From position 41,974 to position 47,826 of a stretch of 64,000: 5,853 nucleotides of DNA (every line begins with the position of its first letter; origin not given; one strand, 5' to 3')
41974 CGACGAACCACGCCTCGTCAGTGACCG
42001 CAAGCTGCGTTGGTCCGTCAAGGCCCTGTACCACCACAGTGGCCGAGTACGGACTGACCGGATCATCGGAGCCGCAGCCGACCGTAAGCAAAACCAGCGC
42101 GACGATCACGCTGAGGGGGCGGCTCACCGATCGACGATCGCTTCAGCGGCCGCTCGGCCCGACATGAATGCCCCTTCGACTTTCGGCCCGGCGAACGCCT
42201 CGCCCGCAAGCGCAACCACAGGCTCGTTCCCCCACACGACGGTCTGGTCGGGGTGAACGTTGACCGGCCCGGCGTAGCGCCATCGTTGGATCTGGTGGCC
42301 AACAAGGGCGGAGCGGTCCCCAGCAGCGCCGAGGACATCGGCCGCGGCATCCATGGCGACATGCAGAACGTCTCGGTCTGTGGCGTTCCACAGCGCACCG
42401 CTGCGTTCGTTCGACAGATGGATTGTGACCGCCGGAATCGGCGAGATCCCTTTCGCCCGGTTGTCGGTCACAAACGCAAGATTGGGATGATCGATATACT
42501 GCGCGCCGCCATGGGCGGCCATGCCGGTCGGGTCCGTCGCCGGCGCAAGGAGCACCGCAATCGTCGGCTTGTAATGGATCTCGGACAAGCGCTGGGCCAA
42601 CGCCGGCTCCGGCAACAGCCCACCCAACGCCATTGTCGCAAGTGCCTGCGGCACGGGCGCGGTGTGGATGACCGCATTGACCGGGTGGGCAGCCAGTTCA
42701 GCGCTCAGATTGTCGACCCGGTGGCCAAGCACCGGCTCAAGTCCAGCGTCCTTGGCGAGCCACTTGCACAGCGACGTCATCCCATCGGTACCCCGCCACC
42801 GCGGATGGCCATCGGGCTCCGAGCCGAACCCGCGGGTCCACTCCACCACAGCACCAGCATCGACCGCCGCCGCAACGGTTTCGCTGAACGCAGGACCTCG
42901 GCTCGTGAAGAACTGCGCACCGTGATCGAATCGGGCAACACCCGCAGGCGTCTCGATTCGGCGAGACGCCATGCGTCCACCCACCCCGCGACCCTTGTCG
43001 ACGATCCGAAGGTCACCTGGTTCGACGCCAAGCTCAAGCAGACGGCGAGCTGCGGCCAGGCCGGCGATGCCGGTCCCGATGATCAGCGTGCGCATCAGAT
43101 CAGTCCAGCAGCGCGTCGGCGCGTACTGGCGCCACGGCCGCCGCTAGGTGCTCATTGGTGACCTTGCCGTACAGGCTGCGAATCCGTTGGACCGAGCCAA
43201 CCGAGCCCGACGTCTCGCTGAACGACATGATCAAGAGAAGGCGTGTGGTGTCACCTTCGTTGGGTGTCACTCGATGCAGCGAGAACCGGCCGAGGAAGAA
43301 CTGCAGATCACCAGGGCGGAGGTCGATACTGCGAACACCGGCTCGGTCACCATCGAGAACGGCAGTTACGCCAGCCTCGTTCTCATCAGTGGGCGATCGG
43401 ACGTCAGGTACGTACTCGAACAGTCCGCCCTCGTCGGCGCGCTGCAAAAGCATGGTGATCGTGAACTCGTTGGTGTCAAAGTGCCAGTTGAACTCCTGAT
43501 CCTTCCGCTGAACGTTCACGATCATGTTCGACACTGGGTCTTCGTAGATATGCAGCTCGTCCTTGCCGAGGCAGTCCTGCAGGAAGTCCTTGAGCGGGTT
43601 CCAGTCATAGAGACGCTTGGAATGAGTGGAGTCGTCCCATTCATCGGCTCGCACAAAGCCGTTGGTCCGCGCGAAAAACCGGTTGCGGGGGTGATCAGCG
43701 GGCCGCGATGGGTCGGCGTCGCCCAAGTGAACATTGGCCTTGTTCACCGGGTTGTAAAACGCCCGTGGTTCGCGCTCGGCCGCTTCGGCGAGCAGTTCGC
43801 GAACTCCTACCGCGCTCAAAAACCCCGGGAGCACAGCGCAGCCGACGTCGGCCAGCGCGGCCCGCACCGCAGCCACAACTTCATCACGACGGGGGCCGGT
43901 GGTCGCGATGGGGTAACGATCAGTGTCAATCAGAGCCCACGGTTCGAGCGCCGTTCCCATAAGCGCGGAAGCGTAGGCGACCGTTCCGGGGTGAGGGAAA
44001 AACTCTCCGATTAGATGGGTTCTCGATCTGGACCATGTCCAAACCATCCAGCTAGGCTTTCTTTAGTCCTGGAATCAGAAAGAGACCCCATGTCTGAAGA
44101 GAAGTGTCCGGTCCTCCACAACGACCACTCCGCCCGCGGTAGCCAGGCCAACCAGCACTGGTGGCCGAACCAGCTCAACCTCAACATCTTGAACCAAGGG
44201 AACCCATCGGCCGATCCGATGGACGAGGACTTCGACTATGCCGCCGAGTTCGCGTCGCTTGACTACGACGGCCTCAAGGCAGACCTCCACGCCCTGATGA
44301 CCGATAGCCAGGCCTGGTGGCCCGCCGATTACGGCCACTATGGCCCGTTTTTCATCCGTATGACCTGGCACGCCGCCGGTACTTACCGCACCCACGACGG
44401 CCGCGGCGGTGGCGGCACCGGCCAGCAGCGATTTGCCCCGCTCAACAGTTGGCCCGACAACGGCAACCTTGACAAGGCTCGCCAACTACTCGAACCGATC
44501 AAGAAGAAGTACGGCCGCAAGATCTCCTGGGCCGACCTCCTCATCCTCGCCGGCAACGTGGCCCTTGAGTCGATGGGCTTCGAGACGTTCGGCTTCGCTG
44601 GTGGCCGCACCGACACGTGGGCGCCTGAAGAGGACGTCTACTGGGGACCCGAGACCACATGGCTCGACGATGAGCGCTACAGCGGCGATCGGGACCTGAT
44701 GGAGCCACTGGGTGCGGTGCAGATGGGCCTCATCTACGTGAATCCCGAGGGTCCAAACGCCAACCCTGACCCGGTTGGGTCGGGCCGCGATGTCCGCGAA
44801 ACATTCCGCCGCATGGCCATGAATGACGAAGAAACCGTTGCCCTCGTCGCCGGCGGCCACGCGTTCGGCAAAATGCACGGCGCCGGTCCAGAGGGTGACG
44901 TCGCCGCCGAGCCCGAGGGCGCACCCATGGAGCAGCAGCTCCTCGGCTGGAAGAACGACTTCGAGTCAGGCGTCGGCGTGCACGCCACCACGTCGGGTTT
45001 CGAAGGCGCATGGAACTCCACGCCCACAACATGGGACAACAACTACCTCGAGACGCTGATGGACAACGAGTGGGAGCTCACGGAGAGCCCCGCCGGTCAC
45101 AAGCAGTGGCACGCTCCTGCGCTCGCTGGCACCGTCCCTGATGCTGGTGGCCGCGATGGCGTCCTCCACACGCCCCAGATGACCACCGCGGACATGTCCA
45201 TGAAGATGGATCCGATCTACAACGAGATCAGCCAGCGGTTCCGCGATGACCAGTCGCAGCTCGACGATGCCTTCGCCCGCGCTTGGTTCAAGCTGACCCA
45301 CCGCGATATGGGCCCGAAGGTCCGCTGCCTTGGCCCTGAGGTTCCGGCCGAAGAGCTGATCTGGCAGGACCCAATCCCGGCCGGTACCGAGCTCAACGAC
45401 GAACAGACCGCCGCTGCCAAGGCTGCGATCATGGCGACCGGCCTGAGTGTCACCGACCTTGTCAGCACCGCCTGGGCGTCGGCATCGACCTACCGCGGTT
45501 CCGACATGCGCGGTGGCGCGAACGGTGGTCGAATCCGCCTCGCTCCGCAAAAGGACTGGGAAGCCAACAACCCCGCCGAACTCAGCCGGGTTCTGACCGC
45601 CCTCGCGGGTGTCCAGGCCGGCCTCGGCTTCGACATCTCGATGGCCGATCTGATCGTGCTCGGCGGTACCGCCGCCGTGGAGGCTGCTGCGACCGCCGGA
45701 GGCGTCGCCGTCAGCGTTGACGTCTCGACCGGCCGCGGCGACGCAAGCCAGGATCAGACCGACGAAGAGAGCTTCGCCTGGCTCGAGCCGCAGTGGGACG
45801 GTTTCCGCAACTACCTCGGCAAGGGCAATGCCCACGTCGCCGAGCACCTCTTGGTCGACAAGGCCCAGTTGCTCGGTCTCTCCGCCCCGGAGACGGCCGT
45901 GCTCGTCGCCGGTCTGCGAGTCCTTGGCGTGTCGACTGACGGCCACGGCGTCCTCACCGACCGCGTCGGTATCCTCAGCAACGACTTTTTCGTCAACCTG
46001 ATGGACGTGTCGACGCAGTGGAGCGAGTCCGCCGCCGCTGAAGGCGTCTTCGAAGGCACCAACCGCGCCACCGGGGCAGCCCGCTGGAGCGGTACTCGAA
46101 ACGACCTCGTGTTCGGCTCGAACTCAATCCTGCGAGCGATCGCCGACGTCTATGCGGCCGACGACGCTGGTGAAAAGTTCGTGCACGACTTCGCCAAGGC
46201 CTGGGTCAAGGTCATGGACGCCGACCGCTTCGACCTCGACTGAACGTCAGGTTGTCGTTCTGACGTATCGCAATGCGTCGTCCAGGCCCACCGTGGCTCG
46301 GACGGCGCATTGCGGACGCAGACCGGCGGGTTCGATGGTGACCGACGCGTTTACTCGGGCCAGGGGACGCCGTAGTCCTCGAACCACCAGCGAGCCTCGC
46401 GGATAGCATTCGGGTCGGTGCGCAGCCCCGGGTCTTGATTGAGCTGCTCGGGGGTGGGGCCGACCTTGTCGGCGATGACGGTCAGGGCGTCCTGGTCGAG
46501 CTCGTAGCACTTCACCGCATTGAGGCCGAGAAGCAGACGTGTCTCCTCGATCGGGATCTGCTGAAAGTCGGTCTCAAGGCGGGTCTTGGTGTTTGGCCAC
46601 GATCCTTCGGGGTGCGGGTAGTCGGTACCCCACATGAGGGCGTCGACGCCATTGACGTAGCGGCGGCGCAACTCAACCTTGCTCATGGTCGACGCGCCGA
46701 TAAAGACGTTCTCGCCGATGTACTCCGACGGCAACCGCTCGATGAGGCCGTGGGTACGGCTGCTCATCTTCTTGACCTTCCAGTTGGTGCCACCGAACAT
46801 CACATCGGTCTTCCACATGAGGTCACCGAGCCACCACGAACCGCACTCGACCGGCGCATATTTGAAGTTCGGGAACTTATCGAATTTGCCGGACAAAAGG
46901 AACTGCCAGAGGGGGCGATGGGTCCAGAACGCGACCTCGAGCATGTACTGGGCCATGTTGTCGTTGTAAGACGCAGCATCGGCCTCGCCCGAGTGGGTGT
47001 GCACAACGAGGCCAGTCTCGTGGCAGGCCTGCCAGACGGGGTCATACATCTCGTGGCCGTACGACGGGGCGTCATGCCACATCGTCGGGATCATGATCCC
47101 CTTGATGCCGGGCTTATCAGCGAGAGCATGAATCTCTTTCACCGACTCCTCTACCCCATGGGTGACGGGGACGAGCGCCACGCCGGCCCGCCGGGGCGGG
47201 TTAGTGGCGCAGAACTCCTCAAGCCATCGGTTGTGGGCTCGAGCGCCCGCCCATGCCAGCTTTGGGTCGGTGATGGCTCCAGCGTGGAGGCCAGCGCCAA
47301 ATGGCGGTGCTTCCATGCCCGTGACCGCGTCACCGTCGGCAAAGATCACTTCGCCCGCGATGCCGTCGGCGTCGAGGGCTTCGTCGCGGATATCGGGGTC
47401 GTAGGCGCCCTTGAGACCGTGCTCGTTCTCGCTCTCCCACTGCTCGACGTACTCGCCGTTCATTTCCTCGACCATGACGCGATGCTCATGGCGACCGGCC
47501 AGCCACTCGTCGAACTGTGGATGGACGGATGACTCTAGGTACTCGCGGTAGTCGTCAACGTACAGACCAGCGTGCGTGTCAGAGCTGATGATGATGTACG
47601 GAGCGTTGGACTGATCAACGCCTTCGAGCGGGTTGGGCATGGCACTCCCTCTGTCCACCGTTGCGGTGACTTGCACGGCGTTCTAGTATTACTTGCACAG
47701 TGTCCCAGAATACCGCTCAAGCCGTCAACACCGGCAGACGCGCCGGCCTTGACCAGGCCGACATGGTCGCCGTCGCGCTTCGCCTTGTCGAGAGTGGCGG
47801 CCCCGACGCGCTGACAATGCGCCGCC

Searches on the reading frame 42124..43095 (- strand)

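Call 36: search_protein_families(library=pfam, proteins=[window:42124-43095:-], max_evalue=0.00001)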
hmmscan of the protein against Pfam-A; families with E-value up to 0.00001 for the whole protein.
window:42124-43095:- (323 aa): 2 families
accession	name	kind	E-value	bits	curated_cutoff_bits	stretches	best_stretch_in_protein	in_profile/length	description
PF13450.12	NAD_binding_8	-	1.4e-11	45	21.9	1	5-71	1-62/68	NAD(P)-binding Rossmann-like domain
PF01593.30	Amino_oxidase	-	2.8e-11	43.8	19.8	0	10-70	1-54/443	Flavin containing amine oxidoreductase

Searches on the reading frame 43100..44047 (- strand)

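Call 36: search_protein_families(library=pfam, proteins=[window:43100-44047:-], max_evalue=0.00001)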
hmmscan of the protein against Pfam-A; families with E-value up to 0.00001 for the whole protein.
window:43100-44047:- (315 aa): 1 family
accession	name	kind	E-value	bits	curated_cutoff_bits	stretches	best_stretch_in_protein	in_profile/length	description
PF23169.1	HalD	-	1.9e-14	54.1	26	1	140-279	74-211/228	Halogenase D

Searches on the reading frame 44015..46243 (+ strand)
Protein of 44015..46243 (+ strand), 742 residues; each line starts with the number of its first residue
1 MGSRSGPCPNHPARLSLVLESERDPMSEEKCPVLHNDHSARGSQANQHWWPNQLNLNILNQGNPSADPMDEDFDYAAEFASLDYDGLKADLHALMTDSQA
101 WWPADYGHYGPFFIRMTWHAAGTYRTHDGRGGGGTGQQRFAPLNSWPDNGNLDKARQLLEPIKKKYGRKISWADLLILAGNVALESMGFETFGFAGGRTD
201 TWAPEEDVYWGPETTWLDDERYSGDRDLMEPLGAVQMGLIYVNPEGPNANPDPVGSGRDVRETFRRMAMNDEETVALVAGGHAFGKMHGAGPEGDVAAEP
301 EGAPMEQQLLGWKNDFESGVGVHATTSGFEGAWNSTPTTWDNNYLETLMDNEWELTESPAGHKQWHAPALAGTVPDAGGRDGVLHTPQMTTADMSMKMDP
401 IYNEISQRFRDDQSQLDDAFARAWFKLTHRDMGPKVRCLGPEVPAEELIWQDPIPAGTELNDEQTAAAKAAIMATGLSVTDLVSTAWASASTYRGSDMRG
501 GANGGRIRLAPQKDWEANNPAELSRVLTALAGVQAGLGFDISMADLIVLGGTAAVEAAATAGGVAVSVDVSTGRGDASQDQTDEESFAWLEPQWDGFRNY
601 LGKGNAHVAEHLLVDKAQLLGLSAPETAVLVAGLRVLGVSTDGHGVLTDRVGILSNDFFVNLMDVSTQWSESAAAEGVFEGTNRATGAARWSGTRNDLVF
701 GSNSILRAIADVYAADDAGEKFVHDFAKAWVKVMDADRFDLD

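Call 36: search_protein_families(library=pfam, proteins=[window:44015-46243:+], max_evalue=0.00001)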
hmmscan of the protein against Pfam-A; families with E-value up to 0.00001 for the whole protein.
window:44015-46243:+ (742 aa): 1 family
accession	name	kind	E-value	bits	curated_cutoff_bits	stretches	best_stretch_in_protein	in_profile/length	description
PF00141.28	peroxidase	-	3.3e-65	220.6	27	2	102-411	9-236/237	Peroxidase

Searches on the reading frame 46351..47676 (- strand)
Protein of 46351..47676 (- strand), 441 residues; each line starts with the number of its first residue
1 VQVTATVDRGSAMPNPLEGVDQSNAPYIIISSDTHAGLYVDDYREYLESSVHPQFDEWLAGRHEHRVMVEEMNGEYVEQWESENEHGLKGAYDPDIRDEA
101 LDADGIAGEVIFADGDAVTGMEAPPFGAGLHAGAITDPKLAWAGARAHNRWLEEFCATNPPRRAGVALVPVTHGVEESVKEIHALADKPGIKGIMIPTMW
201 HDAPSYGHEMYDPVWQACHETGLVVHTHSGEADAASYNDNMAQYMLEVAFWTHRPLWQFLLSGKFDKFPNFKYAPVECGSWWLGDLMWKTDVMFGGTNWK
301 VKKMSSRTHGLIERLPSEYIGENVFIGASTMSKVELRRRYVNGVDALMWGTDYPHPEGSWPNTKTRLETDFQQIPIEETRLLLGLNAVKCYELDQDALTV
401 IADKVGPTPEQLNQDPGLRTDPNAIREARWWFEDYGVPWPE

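Call 37: search_protein_families(library=pfam, proteins=[window:46351-47676:-], max_evalue=0.00001)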
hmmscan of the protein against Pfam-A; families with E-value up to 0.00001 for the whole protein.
window:46351-47676:- (441 aa): 1 family
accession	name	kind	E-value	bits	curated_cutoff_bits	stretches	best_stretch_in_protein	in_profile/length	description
PF04909.20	Amidohydro_2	-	7.1e-21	75.6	26.4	1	126-392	43-288/289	Amidohydrolase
